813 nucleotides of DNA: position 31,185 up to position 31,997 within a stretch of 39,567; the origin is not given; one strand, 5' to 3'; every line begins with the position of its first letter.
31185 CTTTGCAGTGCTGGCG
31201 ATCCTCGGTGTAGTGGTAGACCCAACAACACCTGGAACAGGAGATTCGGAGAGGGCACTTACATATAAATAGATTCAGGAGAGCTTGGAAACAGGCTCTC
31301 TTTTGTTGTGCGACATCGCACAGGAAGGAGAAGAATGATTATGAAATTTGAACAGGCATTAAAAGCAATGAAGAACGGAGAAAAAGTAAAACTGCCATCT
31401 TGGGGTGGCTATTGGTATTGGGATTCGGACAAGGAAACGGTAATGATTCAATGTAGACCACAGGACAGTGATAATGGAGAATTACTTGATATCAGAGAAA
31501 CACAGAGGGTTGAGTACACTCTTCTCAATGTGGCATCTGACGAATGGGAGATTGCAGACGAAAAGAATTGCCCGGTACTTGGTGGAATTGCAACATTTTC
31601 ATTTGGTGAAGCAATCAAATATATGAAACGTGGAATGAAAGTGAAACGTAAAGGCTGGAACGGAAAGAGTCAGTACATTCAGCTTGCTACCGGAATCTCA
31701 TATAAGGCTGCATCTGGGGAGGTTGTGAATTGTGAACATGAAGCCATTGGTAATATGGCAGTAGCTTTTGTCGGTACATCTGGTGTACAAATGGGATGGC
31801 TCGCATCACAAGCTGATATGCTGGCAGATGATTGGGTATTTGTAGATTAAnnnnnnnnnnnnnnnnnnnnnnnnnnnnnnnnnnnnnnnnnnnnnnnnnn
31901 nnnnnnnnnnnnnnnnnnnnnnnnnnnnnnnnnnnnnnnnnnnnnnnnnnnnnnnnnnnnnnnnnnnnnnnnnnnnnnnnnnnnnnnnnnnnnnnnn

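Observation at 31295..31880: Tandem DUF2829 (Tad2-like) gene inserted between holin and endolysin, bracketed by a duplicated 18-nt palindromic motif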

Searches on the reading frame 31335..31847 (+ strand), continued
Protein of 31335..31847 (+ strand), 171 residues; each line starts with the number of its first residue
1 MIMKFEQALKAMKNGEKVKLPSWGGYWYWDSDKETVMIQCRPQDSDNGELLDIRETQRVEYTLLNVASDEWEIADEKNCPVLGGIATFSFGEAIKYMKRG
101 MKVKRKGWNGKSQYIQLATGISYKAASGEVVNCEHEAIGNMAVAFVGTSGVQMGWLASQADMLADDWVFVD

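Call 43: fold_search(model_id=the predicted structure, library=pdb)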
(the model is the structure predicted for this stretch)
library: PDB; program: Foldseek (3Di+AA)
matches with E <= 10: 302; with E <= 0.001: 24
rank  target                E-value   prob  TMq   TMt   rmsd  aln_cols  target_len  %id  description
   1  8kbj_A                5.0e-06  1.00  0.37  0.61   6.1       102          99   32  Structure of HgmTad2 complexed with 1',2'-cADPR (released 2024-08-21)
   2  8smg_B                6.3e-06  1.00  0.36  0.77   4.7        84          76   32  Structure of SPO1 phage Tad2 in complex with 1''-2' gcADPR (released 2023-11-22)
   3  8wje_E                6.6e-06  1.00  0.37  0.78   4.7        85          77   32  Structure of apo-SPO1 Tad2 (released 2024-09-25)
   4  8smf_H                7.0e-06  1.00  0.36  0.80   4.5        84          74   32  Structure of SPO1 phage Tad2 in complex with 1''-3' gcADPR (released 2023-11-22)
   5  8smf_C                7.0e-06  1.00  0.35  0.76   4.8        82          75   32  Structure of SPO1 phage Tad2 in complex with 1''-3' gcADPR (released 2023-11-22)
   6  8smf_A                7.0e-06  1.00  0.36  0.74   4.6        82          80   30  Structure of SPO1 phage Tad2 in complex with 1''-3' gcADPR (released 2023-11-22)
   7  8wje_B                7.4e-06  1.00  0.38  0.81   3.1        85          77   30  Structure of apo-SPO1 Tad2 (released 2024-09-25)
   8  8smf_F                7.9e-06  1.00  0.37  0.75   4.7        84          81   32  Structure of SPO1 phage Tad2 in complex with 1''-3' gcADPR (released 2023-11-22)
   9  9eib_B                8.3e-06  1.00  0.38  0.70   3.5        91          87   30  Structure of Myroides odoratus prophage anti-Thoeris 2 (ModTad2) in complex with hisADPR (released 2025-04-16)
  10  8smf_D                1.2e-05  1.00  0.36  0.72   4.2        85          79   30  Structure of SPO1 phage Tad2 in complex with 1''-3' gcADPR (released 2023-11-22)
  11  8smf_B                1.3e-05  1.00  0.34  0.67   7.6        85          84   32  Structure of SPO1 phage Tad2 in complex with 1''-3' gcADPR (released 2023-11-22)
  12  8wje_A                1.5e-05  1.00  0.38  0.70   3.4        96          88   29  Structure of apo-SPO1 Tad2 (released 2024-09-25)
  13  9eib_A                1.6e-05  1.00  0.38  0.71   3.6        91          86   31  Structure of Myroides odoratus prophage anti-Thoeris 2 (ModTad2) in complex with hisADPR (released 2025-04-16)
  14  8smf_G                1.8e-05  1.00  0.36  0.72   5.9        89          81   29  Structure of SPO1 phage Tad2 in complex with 1''-3' gcADPR (released 2023-11-22)
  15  8kbi_A                2.0e-05  1.00  0.36  0.57   7.2       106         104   29  Structure of apo-AcrIIA7 (released 2024-08-07)
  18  8sme_B                2.5e-05  1.00  0.36  0.77   5.8        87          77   30  Structure of SPO1 phage Tad2 in apo state (released 2023-11-22)
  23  8sme_A                4.1e-05  1.00  0.36  0.69   6.2        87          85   32  Structure of SPO1 phage Tad2 in apo state (released 2023-11-22)
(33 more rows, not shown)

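Call 52: find_encoding_contigs(protein=P0106, flank=5000, max_places=6)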
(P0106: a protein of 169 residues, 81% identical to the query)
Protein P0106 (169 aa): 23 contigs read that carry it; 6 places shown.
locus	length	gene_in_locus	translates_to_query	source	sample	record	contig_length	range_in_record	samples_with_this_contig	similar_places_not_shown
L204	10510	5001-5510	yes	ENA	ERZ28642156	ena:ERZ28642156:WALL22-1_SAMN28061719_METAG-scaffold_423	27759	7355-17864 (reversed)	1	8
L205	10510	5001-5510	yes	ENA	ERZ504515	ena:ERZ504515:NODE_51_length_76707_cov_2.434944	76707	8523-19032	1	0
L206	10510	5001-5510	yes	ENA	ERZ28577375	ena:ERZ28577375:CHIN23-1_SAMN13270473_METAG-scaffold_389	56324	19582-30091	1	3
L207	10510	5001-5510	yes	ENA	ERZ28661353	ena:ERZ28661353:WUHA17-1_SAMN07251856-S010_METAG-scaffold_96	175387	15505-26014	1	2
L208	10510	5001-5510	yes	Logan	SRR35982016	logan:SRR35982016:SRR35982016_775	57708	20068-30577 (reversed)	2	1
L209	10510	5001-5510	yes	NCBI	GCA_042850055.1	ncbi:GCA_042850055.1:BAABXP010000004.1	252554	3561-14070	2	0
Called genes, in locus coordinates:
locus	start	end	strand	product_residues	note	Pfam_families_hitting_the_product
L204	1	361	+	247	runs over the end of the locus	PF06056:Terminase_5 (faint), PF10668:Phage_terminase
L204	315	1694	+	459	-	PF04466:Terminase_3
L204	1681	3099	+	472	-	PF05133:SPP1_portal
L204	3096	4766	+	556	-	PF06152:Phage_min_cap2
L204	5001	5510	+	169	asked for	PF11195:Tad2-like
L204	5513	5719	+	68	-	-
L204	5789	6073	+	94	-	PF04327:Peptidase_Prp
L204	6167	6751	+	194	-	-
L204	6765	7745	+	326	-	PF05065:Phage_capsid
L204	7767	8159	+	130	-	-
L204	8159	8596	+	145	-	PF20536:DUF6751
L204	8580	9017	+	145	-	PF11114:Minor_capsid_2 (weak)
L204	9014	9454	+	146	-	-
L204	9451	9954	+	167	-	-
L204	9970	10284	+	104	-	-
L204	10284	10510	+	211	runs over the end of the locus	PF06854:Phage_Gp15, PF20548:DUF6762 (weak)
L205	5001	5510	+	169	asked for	PF11195:Tad2-like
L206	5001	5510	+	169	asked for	PF11195:Tad2-like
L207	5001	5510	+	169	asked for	PF11195:Tad2-like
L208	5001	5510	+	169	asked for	PF11195:Tad2-like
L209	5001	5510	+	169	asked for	PF11195:Tad2-like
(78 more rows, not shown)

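Call 53: find_encoding_contigs(protein=P0078, flank=4000, max_places=4)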
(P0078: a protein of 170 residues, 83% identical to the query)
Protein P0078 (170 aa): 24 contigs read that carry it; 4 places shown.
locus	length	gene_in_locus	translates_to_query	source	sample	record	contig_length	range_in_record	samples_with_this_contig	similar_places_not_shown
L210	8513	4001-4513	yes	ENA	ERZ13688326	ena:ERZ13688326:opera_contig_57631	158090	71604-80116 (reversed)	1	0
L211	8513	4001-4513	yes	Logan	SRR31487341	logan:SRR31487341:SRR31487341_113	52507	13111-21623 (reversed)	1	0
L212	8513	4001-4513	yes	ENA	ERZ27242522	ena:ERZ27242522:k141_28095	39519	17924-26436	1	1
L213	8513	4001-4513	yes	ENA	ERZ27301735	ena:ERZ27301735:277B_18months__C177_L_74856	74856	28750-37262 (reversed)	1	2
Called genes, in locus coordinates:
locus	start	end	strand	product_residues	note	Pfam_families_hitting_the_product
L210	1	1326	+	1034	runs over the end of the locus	PF22337:Phage_fiber_rpt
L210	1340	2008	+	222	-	-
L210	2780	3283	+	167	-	PF00589:Phage_integrase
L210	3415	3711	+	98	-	-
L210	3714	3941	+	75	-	PF16945:Phage_r1t_holin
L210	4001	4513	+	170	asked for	PF11195:Tad2-like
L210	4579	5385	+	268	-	PF01510:Amidase_2, PF01471:PG_binding_1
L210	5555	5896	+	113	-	PF13560:HTH_31, PF12844:HTH_19 (faint), PF01381:HTH_3 (weak)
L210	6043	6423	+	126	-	PF06114:Peptidase_M78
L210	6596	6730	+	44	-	-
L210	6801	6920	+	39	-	-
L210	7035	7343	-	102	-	-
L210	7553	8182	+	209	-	PF00440:TetR_N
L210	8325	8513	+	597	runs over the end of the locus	PF00664:ABC_membrane, PF02463:SMC_N (weak), PF00005:ABC_tran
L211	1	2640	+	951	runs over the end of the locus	PF01391:Collagen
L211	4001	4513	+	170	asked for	PF11195:Tad2-like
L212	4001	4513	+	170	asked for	PF11195:Tad2-like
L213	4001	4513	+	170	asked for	PF11195:Tad2-like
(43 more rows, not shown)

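Call 54: find_encoding_contigs(protein=P0035, flank=4000, max_places=4)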
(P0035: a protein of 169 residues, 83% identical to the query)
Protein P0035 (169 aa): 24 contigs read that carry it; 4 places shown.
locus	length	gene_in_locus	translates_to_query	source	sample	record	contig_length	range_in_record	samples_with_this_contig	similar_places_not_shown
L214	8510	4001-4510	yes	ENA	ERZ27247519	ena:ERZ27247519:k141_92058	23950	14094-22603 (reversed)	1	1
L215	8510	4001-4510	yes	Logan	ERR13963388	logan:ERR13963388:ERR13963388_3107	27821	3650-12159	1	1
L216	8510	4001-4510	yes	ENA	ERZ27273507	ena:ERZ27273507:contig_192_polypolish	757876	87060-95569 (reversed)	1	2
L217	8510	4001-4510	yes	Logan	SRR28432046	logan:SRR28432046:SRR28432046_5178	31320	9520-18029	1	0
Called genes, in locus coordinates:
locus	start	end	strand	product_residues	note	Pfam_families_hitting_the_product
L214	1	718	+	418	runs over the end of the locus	PF03237:Terminase_6N (weak), PF04466:Terminase_3 (weak)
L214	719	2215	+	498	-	PF05133:SPP1_portal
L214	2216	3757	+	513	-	PF04233:Phage_Mu_F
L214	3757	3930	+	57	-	-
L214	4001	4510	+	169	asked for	PF11195:Tad2-like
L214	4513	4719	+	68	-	-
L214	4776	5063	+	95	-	PF04327:Peptidase_Prp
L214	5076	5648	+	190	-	PF14265:DUF4355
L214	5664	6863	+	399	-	PF05065:Phage_capsid, PF18316:S-l_SbsC_C (weak)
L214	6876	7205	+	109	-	PF05135:Phage_connect_1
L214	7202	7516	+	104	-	-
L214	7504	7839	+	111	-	PF04883:HK97-gp10_like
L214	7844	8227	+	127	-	-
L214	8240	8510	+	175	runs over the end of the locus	PF06199:Phage_tail_2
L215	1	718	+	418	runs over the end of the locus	PF03237:Terminase_6N (weak), PF04466:Terminase_3 (weak)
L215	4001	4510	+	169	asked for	PF11195:Tad2-like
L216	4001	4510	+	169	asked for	PF11195:Tad2-like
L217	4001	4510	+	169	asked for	PF11195:Tad2-like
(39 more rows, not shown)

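Call 91: search_protein_families(library=pfam, proteins=[L204:5513-5716:+, L133:3287-3547:+, L133:4801-5592:+], max_evalue=0.01)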
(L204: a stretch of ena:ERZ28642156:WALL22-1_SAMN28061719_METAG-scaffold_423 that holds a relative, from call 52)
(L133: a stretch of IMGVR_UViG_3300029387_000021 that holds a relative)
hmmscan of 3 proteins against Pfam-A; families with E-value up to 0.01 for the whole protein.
L204:5513-5716:+ (68 aa): 0 families

L133:3287-3547:+ (87 aa): 1 family
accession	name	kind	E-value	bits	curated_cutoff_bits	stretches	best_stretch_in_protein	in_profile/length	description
PF16079.10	Phage_holin_5_2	-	5.8e-25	87.8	29.2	1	11-83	1-75/76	Phage holin family Hol44, in holin superfamily V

L133:4801-5592:+ (264 aa): 5 families
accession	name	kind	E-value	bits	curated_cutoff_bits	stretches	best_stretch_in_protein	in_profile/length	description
PF01473.26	Choline_bind_1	-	9.5e-17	60.8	20.5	3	225-242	2-19/19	Putative cell wall binding repeat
PF13539.11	Peptidase_M15_4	-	2.8e-13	50.7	25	1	61-128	2-69/70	D-alanyl-D-alanine carboxypeptidase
PF19127.6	Choline_bind_3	-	6.3e-13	48.9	27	2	223-248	1-26/47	Choline-binding repeat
PF19085.6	Choline_bind_2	-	9.2e-07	29.4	27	1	201-224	2-21/38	Choline-binding repeat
PF02557.22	VanY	-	1e-06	29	25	1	10-80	7-78/132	D-alanyl-D-alanine carboxypeptidase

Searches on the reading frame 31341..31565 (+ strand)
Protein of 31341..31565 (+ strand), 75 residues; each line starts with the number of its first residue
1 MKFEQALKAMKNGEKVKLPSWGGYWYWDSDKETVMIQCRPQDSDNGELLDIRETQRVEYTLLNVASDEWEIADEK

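Call 3: search_protein_families(library=pfam, proteins=[window:31341-31565:+], max_evalue=0.1)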
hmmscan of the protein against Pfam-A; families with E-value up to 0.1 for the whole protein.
window:31341-31565:+ (75 aa): 1 family
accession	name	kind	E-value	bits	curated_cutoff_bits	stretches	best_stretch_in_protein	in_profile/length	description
PF11195.14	Tad2-like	-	2.2e-05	25.3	25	1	1-52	1-49/73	Thoeris anti-defense 2-like domain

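Call 4: search_protein_families(library=phrogs, proteins=[window:31341-31565:+], max_evalue=0.01)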
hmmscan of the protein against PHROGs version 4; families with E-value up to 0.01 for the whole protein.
window:31341-31565:+ (75 aa): 2 families
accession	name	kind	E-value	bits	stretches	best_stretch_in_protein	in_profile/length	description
phrog_1048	-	unknown function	1.1e-20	75.5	1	1-74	31-98/211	-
phrog_37292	-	unknown function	0.0011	19.7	1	3-27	21-45/182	-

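Call 51: search_solved_structures(query=A3, max_evalue=10, show_alignments=2)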
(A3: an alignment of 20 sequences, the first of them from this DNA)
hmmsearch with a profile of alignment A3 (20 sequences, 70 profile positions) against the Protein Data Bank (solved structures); distinct sequences matched with E-value up to 10: 7.
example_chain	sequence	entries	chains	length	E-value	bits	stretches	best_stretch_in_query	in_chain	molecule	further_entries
8v3e_E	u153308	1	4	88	0.066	16.1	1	2-23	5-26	Tad2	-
9eib_A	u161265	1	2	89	0.072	16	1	2-23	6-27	Prophage anti-Thoeris 2 (ModTad2)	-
1kxq_E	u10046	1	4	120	0.084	15.8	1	12-31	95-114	antibody VHH fragment CABAMD9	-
8sme_A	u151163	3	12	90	0.099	15.6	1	1-23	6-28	Gp34.65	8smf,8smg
8wje_B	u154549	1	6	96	0.11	15.4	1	1-23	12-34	Gp34.65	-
8kbi_A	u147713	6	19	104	0.12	15.3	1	1-23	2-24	Inhibitor of Type II CRISPR-Cas system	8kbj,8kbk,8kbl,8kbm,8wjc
8wjd_A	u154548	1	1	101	0.49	13.3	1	2-23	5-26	SptTad2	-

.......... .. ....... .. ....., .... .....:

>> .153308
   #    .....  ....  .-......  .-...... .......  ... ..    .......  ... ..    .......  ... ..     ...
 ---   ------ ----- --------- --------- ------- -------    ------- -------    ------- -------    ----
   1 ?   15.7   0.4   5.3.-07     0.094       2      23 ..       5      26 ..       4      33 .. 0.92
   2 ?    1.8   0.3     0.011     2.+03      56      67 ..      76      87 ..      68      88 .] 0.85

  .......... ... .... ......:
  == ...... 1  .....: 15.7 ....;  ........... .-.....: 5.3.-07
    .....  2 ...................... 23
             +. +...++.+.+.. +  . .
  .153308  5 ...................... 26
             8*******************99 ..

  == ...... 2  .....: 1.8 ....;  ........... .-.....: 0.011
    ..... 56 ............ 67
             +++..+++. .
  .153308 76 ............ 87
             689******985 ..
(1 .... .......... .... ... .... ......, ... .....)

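Call 81: predict_structure(alignment_id=A3)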
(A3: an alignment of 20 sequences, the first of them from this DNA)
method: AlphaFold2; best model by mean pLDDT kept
length: 75 residues; sequences in the alignment: 20
mean_pLDDT: 90.0   pTM: 0.78
mean pLDDT of the five models: 90.0, 89.8, 89.7, 89.6, 89.4
residues with pLDDT >= 90: 57; 70-90: 9; 50-70: 8; < 50: 1
segments of 3 or more residues with pLDDT < 50: none
pLDDT, mean of each block of 10 residues (from residue 1): 98 95 94 89 70 94 97 76
secondary structure, 60 per line:
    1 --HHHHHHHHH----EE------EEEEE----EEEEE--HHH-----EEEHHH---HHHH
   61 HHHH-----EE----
elements in order: H3-11 E24-28 E33-37 E48-50 H57-64

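Call 86: fold_search(model_id=the predicted structure, library=pdb)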
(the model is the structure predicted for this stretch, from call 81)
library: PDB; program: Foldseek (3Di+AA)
matches with E <= 10: 201; with E <= 0.001: 0
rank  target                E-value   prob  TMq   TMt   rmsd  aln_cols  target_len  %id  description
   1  8smf_G                3.1e-03  1.00  0.67  0.62   3.2        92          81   17  Structure of SPO1 phage Tad2 in complex with 1''-3' gcADPR (released 2023-11-22)
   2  8smg_A                1.1e-02  1.00  0.66  0.58   3.3        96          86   17  Structure of SPO1 phage Tad2 in complex with 1''-2' gcADPR (released 2023-11-22)
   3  8wje_A                1.4e-02  1.00  0.62  0.54   5.5        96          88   18  Structure of apo-SPO1 Tad2 (released 2024-09-25)
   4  9eib_B                1.7e-02  1.00  0.61  0.53   7.2        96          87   17  Structure of Myroides odoratus prophage anti-Thoeris 2 (ModTad2) in complex with hisADPR (released 2025-04-16)
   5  8bao_B                6.3e-01  0.23  0.35  0.10   7.4        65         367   18  Dysgonamonadaceae bacterium CRISPR ancillary nuclease 2 (released 2022-11-30)
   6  2q1d                  7.2e-01  0.18  0.33  0.11   8.7        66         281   12  2-keto-3-deoxy-D-arabinonate dehydratase complexed with magnesium and 2,5-dioxopentanoate (released 2008-04-08)
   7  2ejg_A                9.9e-01  0.14  0.31  0.12   8.2        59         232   14  Crystal Structure Of The Biotin Protein Ligase (Mutation R48A) and Biotin Carboxyl Carrier Protein Complex From Pyroco (released 2008-03-18)
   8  8bao_A                1.3e+00  0.09  0.29  0.09   7.9        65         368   18  Dysgonamonadaceae bacterium CRISPR ancillary nuclease 2 (released 2022-11-30)
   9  4chm_A                1.4e+00  0.18  0.34  0.23   5.0        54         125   13  Structure of Inner Membrane Complex (IMC) Sub-compartment Protein 1 (ISP1) from Toxoplasma gondii (released 2014-04-09)
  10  9uzo_e                1.4e+00  0.13  0.34  0.26   7.8        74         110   11  Cryo-EM Structure of the Vaccinia Virus Entry/Fusion Complex (EFC) Lacking the F9 Subunit (released 2025-12-17)
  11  4chj                  2.0e+00  0.12  0.32  0.21   5.7        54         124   13  Structure of Inner Membrane Complex (IMC) Sub-compartment Protein 3 (ISP3) from Toxoplasma gondii (released 2014-04-09)
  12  2rrf_MODEL_1_A        2.1e+00  0.10  0.29  0.17   6.3        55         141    9  The solution structure of the C-terminal region of Zinc finger FYVE domain-containing protein 21 (released 2011-08-03)
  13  9wlp_E                2.1e+00  0.06  0.27  0.19  10.5        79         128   10  Crystal structure of monkeypox virus A30/H2 sub-complex at pH 6.8 (released 2025-12-31)
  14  2djz_B                2.2e+00  0.10  0.30  0.12   7.3        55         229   16  Crystal Structure Of Biotin Protein Ligase From Pyrococcus Horikoshii OT3 in complex with Biotinyl-5'-AMP, K111A mutat (released 2006-10-06)
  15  5v8w_A                2.2e+00  0.04  0.19  0.19  12.3        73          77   16  Crystal structure of human Integrator IntS9-IntS11 CTD complex (released 2017-04-12)
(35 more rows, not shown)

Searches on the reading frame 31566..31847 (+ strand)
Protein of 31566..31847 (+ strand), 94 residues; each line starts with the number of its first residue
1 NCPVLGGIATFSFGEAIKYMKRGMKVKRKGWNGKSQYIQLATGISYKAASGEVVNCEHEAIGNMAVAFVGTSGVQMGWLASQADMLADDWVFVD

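Call 3: search_protein_families(library=pfam, proteins=[window:31566-31847:+], max_evalue=0.1)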
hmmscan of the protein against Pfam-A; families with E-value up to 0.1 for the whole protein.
window:31566-31847:+ (94 aa): 1 family
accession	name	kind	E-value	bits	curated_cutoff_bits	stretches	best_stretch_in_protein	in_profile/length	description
PF11195.14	Tad2-like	-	4.2e-20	72.5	25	1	12-93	2-73/73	Thoeris anti-defense 2-like domain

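Call 4: search_protein_families(library=phrogs, proteins=[window:31566-31847:+], max_evalue=0.01)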
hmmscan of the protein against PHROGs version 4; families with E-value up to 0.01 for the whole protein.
window:31566-31847:+ (94 aa): 4 families
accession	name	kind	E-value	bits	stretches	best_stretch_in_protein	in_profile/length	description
phrog_1048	-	unknown function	3.9e-33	116.2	1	1-94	100-195/211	-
phrog_872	-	unknown function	6.7e-24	85.8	1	10-93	88-171/172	-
phrog_37292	-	unknown function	5.5e-05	24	1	10-93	18-95/182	-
phrog_6670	-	unknown function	0.0024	18.7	1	12-43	2-33/120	-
